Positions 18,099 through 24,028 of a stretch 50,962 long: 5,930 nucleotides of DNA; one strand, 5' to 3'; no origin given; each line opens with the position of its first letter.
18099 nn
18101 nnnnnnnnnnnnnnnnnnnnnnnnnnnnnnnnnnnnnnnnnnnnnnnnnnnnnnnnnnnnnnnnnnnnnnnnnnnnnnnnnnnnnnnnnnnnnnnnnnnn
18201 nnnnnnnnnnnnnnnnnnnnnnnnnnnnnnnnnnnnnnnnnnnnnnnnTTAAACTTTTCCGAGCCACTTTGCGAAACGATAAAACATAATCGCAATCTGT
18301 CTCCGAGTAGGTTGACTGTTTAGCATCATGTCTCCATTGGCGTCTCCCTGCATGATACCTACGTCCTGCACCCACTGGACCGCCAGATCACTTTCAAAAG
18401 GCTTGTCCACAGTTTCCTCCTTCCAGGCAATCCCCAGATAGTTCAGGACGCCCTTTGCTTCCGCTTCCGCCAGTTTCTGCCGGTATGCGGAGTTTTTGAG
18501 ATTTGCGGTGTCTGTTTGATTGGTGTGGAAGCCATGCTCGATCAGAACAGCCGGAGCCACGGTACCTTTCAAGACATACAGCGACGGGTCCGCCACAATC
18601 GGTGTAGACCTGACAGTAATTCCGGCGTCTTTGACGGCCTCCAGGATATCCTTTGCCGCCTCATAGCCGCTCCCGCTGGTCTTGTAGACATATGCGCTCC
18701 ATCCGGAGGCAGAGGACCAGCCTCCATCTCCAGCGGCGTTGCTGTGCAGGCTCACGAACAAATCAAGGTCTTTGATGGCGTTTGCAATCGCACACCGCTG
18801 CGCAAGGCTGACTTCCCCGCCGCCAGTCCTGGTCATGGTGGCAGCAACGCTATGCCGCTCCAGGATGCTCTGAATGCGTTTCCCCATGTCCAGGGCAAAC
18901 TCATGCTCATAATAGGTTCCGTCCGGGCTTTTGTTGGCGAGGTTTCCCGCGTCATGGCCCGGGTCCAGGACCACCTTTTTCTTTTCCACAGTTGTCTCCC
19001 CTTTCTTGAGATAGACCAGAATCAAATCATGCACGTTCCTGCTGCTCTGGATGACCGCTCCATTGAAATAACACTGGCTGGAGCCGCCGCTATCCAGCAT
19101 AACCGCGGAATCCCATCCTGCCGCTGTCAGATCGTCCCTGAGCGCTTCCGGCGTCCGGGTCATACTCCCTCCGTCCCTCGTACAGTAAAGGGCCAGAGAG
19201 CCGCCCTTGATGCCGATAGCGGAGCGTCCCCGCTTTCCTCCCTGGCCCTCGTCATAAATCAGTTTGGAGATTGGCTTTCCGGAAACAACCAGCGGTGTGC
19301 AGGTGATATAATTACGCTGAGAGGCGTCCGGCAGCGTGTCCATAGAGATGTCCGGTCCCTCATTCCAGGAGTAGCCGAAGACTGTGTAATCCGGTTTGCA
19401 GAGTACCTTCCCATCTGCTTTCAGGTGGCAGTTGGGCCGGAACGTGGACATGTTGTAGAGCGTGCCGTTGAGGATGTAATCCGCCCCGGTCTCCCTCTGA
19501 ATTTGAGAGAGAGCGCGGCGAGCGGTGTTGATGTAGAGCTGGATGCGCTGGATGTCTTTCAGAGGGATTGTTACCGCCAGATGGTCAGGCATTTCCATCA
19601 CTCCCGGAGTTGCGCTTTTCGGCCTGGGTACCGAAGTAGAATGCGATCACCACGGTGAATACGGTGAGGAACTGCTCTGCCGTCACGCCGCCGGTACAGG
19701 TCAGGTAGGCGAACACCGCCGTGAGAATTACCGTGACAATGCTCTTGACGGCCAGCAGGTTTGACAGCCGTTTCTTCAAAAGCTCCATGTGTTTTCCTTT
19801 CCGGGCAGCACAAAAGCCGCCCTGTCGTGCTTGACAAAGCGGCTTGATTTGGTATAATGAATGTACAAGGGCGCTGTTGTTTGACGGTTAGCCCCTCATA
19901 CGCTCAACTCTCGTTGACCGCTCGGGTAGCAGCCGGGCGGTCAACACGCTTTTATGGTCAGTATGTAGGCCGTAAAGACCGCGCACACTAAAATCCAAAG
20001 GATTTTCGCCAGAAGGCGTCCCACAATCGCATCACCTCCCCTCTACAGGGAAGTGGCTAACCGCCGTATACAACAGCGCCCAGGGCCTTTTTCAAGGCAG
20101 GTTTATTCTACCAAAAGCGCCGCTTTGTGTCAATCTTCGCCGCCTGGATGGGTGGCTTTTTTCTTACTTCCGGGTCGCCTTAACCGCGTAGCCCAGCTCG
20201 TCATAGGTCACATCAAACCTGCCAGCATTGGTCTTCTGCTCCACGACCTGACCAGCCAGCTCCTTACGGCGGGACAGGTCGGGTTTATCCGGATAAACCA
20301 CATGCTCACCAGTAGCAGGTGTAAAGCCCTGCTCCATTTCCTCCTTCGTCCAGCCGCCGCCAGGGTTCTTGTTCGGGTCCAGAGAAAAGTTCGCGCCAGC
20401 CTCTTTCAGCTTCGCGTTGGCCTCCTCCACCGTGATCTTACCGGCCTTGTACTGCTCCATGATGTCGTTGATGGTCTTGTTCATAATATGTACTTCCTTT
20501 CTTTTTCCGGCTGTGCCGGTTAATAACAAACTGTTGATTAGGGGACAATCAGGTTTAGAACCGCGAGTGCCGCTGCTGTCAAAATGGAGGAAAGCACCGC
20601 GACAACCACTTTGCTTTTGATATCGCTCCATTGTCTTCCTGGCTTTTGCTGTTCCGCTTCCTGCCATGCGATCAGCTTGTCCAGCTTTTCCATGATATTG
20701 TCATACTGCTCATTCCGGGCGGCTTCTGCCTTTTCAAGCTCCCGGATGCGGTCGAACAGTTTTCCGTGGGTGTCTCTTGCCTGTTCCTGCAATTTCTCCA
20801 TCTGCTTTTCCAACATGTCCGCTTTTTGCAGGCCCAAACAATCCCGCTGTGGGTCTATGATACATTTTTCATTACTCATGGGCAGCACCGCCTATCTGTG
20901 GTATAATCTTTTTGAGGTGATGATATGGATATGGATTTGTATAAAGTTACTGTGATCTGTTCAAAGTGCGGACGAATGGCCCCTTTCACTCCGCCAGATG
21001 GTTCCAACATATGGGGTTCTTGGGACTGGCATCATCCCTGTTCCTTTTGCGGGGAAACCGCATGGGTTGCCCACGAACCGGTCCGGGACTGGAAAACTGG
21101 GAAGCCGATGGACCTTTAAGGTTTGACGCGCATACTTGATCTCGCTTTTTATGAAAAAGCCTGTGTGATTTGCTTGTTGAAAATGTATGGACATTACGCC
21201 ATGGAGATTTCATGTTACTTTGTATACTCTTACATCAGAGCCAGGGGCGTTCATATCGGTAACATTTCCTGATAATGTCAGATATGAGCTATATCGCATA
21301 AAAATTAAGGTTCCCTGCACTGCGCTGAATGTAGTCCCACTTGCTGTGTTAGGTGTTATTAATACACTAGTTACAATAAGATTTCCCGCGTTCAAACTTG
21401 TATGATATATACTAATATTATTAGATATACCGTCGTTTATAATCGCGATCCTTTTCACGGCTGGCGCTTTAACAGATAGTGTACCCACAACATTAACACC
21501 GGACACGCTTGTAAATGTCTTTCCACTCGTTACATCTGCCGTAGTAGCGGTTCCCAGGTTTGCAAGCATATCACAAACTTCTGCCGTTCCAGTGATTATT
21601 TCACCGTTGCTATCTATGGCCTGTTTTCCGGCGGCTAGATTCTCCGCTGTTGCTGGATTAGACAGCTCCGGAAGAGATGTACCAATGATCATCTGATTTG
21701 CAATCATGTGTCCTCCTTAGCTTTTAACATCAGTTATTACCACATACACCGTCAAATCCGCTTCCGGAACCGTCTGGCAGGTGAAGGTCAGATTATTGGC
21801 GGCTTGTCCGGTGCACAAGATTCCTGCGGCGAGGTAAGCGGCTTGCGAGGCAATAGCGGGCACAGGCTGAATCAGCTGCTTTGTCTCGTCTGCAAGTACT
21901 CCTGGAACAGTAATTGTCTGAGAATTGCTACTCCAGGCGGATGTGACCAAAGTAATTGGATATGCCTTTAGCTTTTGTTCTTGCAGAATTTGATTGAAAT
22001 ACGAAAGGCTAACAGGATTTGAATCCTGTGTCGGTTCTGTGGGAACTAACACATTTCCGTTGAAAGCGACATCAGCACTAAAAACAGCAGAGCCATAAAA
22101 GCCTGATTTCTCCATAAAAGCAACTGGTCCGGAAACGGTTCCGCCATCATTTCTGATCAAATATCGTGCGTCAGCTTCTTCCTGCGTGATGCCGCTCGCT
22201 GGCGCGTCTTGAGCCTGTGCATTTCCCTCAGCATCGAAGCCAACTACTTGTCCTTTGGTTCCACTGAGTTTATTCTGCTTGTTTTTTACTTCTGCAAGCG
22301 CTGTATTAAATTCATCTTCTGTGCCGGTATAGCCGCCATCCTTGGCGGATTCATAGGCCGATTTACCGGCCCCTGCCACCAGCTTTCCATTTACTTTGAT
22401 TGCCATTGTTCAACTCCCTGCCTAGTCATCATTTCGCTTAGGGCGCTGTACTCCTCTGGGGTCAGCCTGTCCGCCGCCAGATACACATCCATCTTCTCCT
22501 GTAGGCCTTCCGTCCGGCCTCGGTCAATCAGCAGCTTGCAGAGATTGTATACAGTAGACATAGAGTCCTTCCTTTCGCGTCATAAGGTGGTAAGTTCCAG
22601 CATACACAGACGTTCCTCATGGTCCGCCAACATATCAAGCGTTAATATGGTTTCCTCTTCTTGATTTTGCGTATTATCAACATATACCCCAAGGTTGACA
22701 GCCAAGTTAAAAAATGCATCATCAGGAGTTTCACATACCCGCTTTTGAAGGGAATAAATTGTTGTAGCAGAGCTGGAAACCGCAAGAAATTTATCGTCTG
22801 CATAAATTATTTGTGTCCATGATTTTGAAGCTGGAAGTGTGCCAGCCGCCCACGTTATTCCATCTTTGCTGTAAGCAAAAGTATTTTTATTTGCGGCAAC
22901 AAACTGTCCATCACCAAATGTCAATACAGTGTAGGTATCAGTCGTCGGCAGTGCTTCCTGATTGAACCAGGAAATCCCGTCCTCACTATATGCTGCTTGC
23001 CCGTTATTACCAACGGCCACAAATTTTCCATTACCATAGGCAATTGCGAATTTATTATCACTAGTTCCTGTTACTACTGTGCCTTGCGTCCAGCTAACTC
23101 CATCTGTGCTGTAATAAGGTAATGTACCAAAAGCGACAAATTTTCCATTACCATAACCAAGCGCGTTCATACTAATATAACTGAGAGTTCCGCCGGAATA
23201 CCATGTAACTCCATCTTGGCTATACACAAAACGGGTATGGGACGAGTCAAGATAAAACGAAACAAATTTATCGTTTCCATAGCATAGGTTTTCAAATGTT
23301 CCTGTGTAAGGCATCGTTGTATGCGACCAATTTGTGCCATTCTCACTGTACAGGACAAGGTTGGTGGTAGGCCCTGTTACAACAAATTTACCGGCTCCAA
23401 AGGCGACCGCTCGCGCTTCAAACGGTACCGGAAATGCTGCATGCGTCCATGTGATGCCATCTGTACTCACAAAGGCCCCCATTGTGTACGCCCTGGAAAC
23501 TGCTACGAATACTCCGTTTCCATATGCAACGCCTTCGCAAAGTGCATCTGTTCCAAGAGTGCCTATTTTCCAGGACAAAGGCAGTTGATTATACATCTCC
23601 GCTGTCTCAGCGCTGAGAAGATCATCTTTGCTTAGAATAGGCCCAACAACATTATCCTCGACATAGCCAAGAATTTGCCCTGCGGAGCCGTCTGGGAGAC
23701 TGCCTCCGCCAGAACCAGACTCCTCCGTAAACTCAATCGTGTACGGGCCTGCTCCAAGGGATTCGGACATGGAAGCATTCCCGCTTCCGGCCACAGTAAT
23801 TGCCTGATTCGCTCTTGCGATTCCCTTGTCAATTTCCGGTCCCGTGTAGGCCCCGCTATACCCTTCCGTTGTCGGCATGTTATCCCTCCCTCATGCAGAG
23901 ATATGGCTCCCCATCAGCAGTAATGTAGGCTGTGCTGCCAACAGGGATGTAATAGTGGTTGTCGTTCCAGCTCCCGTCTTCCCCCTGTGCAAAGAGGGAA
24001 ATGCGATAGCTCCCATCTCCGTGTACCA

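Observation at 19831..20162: Type I toxin-antitoxin-like module immediately upstream of the holin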

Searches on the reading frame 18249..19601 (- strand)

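Call 7: search_protein_families(library=pfam, proteins=[window:18249-19601:-], max_evalue=0.01)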
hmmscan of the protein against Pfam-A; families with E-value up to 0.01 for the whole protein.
window:18249-19601:- (450 aa): 2 families
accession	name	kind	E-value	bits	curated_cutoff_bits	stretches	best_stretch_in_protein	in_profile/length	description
PF01520.23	Amidase_3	-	6.1e-34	118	27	1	210-386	1-173/174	N-acetylmuramoyl-L-alanine amidase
PF09992.14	NAGPA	-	2.3e-08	34.9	25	1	39-196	2-168/169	Phosphodiester glycosidase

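Call 47: search_protein_families(library=phrogs, proteins=[window:18249-19601:-], max_evalue=0.001)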
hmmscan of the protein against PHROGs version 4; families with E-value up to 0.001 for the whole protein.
window:18249-19601:- (450 aa): 3 families
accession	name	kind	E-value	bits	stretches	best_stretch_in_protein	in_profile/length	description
phrog_18955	-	unknown function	1.8e-70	238.9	1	8-274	3-266/483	-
phrog_435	-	lysis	1.7e-47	163.6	1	107-404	24-300/556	endolysin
phrog_2742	-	lysis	1.8e-16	61.4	1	208-397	2-189/318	endolysin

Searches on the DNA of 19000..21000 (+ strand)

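Call 6: search_rna_families(source=window, start=19000, end=21000, threshold=evalue, max_evalue=10)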
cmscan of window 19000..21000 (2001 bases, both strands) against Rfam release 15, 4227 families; matches with E-value up to 10: 3.
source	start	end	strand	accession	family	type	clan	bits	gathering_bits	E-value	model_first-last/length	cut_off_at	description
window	20909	20967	+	RF00361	snoZ119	Gene; snRNA; snoRNA; CD-box;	-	17.8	70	8.3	1-98/98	no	Small nucleolar RNA Z119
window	20912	20964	+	RF00325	SNORD53_SNORD92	Gene; snRNA; snoRNA; CD-box;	CL00063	17.7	46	3.3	1-78/78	no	Small nucleolar RNA SNORD53/SNORD92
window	20801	20861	+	RF00110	RybB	Gene; sRNA;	-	17.3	40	2.2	1-79/79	no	RybB RNA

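Call 8: search_dna_similar(query=window:19560-20500:+, collection=phages, mode=distant)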
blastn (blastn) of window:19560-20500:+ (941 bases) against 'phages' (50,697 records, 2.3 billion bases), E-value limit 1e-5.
Records with a match: 2; places in all: 2; records where one place covers at least 80% of the query: 0.
Best place of each record, by identity: 60-80% 2.
By first word of the organism name: Bacteriophage 2.
By host as written in the record: - 2.
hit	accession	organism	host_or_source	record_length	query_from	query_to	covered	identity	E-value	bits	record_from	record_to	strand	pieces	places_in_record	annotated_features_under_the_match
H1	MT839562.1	Bacteriophage sp.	human fecal samples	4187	60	202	15%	74.5%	2e-15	91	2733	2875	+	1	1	record has no annotation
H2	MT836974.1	Bacteriophage sp.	human fecal samples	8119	292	394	11%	75.7%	8e-8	64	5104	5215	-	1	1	record has no annotation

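Call 11: get_annotated_region(hit=H2, flank=1500)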
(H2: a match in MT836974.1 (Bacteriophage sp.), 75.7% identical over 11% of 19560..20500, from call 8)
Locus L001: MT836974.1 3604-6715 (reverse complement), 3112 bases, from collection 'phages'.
description: UNVERIFIED: Bacteriophage sp. clone scaffold_3533 genomic sequence.
organism: Bacteriophage sp. (NCBI taxid 38018)
taxonomy: Viruses
host: -; source: human fecal samples; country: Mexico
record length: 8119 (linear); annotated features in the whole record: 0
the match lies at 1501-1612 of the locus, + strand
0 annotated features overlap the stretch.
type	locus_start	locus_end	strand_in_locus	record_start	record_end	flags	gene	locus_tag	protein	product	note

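Call 12: get_annotated_region(hit=H1, flank=1500)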
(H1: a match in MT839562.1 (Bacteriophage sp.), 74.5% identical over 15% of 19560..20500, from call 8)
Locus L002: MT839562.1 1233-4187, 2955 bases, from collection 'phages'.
description: UNVERIFIED: Bacteriophage sp. clone scaffold_11061 genomic sequence.
organism: Bacteriophage sp. (NCBI taxid 38018)
taxonomy: Viruses
host: -; source: human fecal samples; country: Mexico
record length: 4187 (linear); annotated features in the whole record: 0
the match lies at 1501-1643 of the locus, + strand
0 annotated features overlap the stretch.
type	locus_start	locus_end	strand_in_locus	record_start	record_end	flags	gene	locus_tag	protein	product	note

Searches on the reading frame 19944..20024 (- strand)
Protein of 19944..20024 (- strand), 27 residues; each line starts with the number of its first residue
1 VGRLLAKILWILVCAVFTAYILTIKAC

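Call 24: search_protein_families(library=ncbifam, proteins=[window:19944-20024:-], max_evalue=10)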
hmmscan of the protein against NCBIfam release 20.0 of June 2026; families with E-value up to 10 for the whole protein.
seq(27 aa): 0 families

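Call 25: search_protein_families(library=pfam, proteins=[window:19944-20024:-], max_evalue=10)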
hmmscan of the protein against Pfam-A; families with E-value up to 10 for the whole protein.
seq(27 aa): 0 families

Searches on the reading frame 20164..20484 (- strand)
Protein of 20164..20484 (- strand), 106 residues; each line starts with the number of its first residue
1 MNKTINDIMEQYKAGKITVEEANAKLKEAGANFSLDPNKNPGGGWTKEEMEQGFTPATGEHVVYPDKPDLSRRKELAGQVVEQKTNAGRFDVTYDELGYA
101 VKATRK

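Call 7: search_protein_families(library=pfam, proteins=[window:20164-20484:-], max_evalue=0.01)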
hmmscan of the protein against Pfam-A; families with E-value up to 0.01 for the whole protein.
window:20164-20484:- (106 aa): 0 families

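Call 47: search_protein_families(library=phrogs, proteins=[window:20164-20484:-], max_evalue=0.001)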
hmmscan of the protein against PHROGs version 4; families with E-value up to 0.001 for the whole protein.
window:20164-20484:- (106 aa): 1 family
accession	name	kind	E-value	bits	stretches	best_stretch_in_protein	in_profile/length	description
phrog_23092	-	unknown function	1.7e-07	32.6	1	3-42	2-41/111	-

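Call 68: search_protein_families(library=ncbifam, proteins=[window:20164-20484:-], max_evalue=0.01)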
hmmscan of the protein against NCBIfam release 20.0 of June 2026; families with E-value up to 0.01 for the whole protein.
window:20164-20484:- (106 aa): 0 families

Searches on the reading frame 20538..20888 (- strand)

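Call 7: search_protein_families(library=pfam, proteins=[window:20538-20888:-], max_evalue=0.01)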
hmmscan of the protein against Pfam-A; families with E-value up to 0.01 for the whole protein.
window:20538-20888:- (116 aa): 1 family
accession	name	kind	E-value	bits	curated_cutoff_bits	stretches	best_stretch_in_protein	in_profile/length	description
PF11166.13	DUF2951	-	0.0055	17.3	26.7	1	19-114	2-95/98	Protein of unknown function (DUF2951)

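Call 47: search_protein_families(library=phrogs, proteins=[window:20538-20888:-], max_evalue=0.001)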
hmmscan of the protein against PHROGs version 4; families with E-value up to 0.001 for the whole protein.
window:20538-20888:- (116 aa): 1 family
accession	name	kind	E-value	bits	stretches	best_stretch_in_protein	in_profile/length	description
phrog_937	-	other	4.9e-06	27.9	1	21-105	4-109/115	hemolysin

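Call 68: search_protein_families(library=ncbifam, proteins=[window:20538-20888:-], max_evalue=0.01)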
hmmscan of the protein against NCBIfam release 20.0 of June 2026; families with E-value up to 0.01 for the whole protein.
window:20538-20888:- (116 aa): 2 families
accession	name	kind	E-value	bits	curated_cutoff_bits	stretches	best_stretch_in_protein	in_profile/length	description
NF033885.1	conj_TraP_IncI1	equivalog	0.0011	18.7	135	1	22-95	83-156/217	conjugal transfer protein TraP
NF001965.0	PRK00742.1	subfamily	0.0071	15.6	293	1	17-101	96-175/357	chemotaxis-specific protein-glutamate methyltransferase CheB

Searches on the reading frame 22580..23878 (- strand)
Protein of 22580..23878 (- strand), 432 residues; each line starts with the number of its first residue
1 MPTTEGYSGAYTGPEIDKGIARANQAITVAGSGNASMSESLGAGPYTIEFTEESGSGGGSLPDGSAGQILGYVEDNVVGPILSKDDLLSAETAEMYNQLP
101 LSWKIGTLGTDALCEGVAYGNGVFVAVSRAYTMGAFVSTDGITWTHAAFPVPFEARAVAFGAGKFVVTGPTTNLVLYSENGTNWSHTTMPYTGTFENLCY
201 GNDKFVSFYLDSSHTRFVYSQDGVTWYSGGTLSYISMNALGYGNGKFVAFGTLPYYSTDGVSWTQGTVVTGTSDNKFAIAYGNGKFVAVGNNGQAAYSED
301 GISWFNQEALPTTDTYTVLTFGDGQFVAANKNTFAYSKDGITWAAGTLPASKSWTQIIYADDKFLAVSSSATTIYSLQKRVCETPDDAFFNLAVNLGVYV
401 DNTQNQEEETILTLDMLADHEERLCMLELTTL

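Call 47: search_protein_families(library=phrogs, proteins=[window:22580-23878:-], max_evalue=0.001)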
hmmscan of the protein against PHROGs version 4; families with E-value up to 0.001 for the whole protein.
window:22580-23878:- (432 aa): 1 family
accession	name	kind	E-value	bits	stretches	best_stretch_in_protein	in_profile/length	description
phrog_22773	-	unknown function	0.00055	21.1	1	409-431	78-100/106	-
